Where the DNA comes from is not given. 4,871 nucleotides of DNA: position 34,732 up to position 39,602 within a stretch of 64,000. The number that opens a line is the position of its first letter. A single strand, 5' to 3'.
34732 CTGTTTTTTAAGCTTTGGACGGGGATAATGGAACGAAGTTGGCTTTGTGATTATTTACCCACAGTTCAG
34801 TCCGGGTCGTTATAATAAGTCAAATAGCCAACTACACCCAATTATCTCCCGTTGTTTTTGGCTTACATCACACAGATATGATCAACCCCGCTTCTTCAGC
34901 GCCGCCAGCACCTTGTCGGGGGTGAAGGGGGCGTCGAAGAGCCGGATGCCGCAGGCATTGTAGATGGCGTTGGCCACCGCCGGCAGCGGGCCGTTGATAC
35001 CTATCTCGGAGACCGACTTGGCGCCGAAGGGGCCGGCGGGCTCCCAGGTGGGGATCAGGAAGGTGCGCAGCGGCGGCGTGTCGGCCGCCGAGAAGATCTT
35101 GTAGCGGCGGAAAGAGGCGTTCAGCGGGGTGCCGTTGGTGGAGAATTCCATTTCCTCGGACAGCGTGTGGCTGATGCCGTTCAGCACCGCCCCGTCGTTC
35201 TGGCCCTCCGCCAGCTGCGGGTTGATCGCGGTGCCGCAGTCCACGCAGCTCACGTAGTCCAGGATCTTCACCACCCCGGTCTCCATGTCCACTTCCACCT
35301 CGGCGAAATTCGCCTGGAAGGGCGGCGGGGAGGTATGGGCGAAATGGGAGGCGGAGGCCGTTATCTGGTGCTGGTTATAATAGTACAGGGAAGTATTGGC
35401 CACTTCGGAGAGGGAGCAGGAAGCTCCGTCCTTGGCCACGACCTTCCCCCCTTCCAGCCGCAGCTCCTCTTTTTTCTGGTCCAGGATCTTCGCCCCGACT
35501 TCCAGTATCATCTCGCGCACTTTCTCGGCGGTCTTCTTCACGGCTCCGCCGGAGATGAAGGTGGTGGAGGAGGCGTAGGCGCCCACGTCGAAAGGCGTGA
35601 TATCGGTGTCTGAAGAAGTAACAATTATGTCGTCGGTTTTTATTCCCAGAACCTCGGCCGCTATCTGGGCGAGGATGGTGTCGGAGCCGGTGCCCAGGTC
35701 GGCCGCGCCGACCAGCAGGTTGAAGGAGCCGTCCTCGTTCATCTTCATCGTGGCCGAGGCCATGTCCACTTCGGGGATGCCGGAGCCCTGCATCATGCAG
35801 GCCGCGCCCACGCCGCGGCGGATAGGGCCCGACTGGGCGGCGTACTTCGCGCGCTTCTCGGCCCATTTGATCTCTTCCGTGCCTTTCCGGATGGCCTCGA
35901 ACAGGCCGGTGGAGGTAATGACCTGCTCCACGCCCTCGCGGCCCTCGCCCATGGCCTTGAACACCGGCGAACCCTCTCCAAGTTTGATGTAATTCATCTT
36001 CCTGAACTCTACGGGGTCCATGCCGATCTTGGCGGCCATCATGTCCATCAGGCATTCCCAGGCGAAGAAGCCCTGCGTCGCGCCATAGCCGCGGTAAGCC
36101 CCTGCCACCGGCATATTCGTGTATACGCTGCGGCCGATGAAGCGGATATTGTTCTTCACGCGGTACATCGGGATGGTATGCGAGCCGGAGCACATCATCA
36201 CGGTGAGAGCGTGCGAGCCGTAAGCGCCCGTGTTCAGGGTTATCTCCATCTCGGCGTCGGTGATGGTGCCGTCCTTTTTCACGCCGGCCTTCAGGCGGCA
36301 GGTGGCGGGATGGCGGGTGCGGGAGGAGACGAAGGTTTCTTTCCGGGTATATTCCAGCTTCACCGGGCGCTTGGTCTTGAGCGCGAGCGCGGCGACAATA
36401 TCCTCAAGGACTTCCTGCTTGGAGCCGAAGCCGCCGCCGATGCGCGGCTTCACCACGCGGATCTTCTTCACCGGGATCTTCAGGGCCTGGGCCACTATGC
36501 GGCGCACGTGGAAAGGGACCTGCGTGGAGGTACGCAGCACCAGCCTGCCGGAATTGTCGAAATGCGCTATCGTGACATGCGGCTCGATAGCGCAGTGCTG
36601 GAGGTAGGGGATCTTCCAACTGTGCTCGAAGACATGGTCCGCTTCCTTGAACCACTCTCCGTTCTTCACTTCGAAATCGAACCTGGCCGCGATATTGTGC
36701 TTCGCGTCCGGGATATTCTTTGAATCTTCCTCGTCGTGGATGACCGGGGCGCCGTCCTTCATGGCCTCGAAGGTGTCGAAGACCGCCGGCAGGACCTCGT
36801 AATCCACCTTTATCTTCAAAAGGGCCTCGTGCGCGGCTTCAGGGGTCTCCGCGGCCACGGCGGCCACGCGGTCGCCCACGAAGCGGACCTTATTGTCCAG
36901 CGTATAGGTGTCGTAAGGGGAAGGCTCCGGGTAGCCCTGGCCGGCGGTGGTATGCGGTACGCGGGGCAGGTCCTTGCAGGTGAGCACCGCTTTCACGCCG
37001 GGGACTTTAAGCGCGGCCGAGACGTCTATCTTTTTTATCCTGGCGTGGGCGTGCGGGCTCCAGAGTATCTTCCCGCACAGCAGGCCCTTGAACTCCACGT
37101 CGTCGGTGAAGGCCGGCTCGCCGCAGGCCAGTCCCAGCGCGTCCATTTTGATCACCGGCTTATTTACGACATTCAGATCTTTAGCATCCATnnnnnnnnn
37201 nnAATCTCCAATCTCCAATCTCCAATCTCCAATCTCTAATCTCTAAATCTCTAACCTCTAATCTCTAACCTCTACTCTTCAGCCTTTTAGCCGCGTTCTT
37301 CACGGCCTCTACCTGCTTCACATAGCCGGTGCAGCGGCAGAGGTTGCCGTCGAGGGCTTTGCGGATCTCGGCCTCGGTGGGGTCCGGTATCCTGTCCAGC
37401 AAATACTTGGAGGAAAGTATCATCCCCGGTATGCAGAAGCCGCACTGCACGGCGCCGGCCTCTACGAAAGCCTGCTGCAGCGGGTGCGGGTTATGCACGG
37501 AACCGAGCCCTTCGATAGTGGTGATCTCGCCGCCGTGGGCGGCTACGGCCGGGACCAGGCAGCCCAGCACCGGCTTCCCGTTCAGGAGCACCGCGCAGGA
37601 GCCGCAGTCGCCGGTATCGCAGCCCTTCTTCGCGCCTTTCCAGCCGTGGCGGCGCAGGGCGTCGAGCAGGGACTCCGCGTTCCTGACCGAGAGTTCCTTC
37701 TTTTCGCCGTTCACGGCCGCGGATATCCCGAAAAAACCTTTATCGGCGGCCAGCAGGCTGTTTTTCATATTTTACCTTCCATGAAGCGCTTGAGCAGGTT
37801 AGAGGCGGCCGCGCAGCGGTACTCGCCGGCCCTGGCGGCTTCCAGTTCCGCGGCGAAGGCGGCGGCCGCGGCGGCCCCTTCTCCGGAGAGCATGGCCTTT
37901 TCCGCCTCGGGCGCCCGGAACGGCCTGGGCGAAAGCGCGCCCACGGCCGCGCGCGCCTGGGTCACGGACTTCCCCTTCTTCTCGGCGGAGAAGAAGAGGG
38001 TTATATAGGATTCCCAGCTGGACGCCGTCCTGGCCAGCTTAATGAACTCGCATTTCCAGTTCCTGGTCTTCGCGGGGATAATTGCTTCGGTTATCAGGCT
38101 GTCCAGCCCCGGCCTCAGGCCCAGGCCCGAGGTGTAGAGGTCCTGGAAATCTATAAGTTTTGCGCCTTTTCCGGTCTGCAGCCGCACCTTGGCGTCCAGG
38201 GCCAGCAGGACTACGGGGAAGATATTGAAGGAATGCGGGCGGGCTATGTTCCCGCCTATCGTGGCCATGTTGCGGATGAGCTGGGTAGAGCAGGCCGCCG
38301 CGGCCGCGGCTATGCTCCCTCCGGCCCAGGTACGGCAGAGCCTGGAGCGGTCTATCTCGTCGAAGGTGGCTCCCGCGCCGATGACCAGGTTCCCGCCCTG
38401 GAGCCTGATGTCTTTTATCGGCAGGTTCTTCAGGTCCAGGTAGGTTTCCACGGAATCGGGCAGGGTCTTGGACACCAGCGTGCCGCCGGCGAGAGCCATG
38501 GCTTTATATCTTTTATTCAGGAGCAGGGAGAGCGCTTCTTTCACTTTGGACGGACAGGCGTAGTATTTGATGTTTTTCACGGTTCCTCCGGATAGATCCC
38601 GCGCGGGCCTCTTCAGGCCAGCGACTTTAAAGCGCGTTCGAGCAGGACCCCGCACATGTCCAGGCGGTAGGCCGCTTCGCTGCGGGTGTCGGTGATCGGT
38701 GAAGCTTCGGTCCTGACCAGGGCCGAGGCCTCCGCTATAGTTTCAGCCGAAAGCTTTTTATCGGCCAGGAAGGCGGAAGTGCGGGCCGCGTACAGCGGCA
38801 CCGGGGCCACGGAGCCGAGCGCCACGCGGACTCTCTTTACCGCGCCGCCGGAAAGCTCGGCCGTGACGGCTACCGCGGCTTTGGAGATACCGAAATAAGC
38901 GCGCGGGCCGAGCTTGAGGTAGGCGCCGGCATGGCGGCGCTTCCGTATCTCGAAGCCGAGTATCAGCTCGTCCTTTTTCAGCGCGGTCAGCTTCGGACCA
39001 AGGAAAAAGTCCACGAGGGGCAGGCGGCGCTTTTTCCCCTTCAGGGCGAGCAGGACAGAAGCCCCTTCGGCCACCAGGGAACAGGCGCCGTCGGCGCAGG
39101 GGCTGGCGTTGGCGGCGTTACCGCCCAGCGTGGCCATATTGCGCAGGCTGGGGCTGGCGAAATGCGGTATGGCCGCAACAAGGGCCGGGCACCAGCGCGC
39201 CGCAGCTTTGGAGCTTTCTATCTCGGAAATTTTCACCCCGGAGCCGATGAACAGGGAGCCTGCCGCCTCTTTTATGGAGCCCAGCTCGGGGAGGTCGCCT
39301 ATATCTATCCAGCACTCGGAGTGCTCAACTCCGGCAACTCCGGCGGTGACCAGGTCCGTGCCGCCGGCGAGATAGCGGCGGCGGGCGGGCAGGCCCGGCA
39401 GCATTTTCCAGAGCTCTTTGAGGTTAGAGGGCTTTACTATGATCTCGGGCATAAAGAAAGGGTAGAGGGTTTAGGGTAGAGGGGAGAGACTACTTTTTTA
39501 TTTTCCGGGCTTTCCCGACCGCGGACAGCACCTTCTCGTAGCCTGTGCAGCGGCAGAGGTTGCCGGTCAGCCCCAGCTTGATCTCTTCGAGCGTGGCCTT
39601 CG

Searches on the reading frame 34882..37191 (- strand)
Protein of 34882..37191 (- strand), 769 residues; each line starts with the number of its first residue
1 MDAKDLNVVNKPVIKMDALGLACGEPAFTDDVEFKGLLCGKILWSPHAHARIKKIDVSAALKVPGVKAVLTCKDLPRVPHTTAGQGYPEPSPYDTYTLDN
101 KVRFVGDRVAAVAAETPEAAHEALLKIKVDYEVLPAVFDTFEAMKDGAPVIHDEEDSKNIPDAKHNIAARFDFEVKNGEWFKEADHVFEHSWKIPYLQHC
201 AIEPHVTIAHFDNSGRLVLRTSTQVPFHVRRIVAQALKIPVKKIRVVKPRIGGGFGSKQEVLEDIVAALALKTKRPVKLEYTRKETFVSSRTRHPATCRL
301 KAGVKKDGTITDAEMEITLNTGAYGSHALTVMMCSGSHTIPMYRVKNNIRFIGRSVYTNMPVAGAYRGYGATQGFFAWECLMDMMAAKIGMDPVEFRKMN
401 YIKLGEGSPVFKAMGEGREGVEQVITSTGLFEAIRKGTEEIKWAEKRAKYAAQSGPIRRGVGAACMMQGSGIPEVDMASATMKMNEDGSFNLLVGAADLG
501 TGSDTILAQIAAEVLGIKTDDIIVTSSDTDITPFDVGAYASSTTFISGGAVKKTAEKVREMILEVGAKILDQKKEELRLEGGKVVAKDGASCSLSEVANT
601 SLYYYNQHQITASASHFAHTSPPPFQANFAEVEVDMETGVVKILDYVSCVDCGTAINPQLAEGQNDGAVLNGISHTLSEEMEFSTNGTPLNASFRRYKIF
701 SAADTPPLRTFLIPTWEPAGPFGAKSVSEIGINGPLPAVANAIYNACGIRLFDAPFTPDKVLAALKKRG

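Call 53: search_protein_families(library=pfam, proteins=[window:34882-37191:-], max_evalue=0.00001)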
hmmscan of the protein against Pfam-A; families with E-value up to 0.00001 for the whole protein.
window:34882-37191:- (769 aa): 3 families
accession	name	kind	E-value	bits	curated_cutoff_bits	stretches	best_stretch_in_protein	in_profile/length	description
PF02738.23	MoCoBD_1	-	9.8e-78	261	27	1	163-401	5-244/244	Molybdopterin cofactor-binding domain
PF20256.3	MoCoBD_2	-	1.4e-77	261.5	27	1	437-706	2-283/283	Molybdopterin cofactor-binding domain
PF01315.27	Ald_Xan_dh_C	-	2e-27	96.1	31.3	1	24-135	2-110/110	Aldehyde oxidase and xanthine dehydrogenase, a/b hammerhead domain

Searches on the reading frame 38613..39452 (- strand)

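Call 74: search_protein_families(library=pfam, proteins=[window:38613-39452:-], max_evalue=0.001)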
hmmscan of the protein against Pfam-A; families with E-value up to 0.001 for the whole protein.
window:38613-39452:- (279 aa): 2 families
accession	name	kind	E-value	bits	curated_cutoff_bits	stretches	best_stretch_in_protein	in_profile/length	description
PF00941.27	FAD_binding_5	-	1.9e-37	129.1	27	1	6-169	6-167/170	FAD binding domain in molybdopterin dehydrogenase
PF03450.22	CO_deh_flav_C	-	1.3e-20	73.9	25.5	1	180-277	4-101/102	CO dehydrogenase flavoprotein C-terminal domain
